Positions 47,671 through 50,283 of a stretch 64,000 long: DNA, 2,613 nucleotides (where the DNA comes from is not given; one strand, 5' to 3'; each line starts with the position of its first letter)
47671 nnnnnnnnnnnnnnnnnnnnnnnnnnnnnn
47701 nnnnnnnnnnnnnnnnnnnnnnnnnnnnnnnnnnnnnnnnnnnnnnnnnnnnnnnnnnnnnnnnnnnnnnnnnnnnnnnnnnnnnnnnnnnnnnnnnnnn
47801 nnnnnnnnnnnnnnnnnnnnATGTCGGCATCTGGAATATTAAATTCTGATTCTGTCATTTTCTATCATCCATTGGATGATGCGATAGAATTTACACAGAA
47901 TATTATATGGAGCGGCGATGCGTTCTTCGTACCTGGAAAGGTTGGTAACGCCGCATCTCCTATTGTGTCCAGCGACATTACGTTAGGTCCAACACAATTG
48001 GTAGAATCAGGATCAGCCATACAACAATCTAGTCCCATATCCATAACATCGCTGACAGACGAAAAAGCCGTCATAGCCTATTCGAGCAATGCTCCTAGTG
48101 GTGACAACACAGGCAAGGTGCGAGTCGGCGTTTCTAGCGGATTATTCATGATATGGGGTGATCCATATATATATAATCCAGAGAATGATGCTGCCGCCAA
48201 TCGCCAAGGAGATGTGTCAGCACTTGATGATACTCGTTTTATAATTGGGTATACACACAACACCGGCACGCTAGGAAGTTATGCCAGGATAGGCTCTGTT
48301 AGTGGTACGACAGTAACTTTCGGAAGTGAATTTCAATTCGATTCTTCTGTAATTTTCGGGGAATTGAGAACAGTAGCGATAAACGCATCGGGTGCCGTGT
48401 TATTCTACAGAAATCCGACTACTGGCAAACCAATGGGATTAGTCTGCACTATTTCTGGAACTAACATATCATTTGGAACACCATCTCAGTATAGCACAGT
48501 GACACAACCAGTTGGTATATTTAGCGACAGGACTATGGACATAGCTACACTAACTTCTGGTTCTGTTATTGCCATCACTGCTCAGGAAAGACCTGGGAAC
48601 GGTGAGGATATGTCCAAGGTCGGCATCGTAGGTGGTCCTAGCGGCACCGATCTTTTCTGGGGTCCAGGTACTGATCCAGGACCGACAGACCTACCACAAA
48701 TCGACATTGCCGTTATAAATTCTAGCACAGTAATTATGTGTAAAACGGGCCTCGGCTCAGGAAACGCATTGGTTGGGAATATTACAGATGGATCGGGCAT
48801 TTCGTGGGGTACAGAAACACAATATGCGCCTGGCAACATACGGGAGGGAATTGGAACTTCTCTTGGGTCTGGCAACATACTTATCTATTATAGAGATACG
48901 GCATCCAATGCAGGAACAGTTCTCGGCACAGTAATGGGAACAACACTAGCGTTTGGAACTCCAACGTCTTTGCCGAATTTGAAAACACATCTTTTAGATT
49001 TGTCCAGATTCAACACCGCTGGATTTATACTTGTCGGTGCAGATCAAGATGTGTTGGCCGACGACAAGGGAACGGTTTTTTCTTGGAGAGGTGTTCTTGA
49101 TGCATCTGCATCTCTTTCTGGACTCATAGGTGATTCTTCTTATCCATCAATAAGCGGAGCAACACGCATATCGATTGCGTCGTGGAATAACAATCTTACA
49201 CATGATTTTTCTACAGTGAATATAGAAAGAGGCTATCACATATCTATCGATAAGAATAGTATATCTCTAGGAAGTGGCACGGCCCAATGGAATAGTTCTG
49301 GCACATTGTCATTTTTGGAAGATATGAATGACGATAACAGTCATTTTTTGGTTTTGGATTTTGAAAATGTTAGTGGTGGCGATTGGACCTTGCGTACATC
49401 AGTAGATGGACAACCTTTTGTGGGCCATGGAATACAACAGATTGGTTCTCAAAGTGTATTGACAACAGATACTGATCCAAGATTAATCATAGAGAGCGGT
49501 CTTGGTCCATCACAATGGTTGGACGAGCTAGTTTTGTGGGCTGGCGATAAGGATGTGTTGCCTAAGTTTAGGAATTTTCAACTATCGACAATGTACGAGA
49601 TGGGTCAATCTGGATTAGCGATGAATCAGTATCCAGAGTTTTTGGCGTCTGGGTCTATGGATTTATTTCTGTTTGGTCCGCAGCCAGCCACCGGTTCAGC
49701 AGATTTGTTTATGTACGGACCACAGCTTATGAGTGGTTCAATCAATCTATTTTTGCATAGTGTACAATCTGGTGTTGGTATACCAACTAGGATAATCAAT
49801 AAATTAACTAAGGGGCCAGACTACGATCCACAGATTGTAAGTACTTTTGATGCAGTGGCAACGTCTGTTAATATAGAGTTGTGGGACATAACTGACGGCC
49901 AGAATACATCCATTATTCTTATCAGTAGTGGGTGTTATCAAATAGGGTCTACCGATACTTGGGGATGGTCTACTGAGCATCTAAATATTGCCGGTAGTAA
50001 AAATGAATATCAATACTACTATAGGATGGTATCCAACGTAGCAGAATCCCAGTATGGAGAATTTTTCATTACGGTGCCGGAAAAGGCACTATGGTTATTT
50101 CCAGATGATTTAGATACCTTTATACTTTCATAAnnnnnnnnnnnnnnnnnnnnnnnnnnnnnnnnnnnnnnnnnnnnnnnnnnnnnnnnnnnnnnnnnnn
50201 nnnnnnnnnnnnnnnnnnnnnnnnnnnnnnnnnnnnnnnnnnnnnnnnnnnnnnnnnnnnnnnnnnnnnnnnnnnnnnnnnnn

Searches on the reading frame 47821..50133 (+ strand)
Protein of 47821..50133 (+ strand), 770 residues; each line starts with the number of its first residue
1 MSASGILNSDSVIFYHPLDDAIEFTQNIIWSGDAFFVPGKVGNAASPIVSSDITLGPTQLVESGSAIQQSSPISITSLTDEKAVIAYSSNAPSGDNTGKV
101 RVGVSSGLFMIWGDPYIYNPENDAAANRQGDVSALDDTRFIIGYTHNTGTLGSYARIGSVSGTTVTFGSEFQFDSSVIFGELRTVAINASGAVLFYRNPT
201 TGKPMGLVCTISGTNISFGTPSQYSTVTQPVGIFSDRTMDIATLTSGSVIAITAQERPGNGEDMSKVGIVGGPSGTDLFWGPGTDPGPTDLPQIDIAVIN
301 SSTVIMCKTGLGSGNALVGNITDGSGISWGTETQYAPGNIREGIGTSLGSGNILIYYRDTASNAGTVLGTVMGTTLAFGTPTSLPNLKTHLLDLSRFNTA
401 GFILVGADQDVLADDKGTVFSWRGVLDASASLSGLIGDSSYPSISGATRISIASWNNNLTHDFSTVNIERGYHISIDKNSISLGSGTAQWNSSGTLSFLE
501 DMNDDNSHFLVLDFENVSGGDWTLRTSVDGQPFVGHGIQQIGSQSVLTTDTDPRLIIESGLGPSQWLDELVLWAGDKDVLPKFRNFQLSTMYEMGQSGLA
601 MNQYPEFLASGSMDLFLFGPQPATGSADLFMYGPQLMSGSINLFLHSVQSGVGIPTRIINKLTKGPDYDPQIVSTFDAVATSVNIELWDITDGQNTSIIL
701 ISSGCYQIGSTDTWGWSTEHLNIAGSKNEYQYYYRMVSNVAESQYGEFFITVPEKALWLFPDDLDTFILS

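Call 24: find_encoding_contigs(protein=window:47821-50133:+, flank=10000, max_places=3)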
Protein window:47821-50133:+ (770 aa): 4 contigs read that carry it; 3 places shown.
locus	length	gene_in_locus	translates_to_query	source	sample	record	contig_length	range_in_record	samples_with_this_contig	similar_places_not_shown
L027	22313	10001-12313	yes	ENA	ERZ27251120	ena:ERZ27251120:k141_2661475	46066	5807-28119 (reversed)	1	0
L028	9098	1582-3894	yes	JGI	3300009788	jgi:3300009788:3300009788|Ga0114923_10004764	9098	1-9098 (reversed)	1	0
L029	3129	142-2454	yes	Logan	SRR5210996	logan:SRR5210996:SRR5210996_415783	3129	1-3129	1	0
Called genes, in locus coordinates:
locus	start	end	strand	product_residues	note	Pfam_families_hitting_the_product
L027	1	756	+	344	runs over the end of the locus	PF04321:RmlD_sub_bind, PF05368:NmrA (weak), PF01370:Epimerase, PF16363:GDP_Man_Dehyd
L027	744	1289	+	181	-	-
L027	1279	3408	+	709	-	PF03237:Terminase_6N (weak)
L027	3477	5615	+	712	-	-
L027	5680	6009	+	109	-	-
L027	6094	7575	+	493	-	-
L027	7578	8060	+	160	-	PF22758:Phage_cement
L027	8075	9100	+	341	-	-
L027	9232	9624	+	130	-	PF13384:HTH_23 (faint), PF08281:Sigma70_r4_2 (weak)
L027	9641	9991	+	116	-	-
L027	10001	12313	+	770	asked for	-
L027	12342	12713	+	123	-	-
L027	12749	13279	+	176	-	-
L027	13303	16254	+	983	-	-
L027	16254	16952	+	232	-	-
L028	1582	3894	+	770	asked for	-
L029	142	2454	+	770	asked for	-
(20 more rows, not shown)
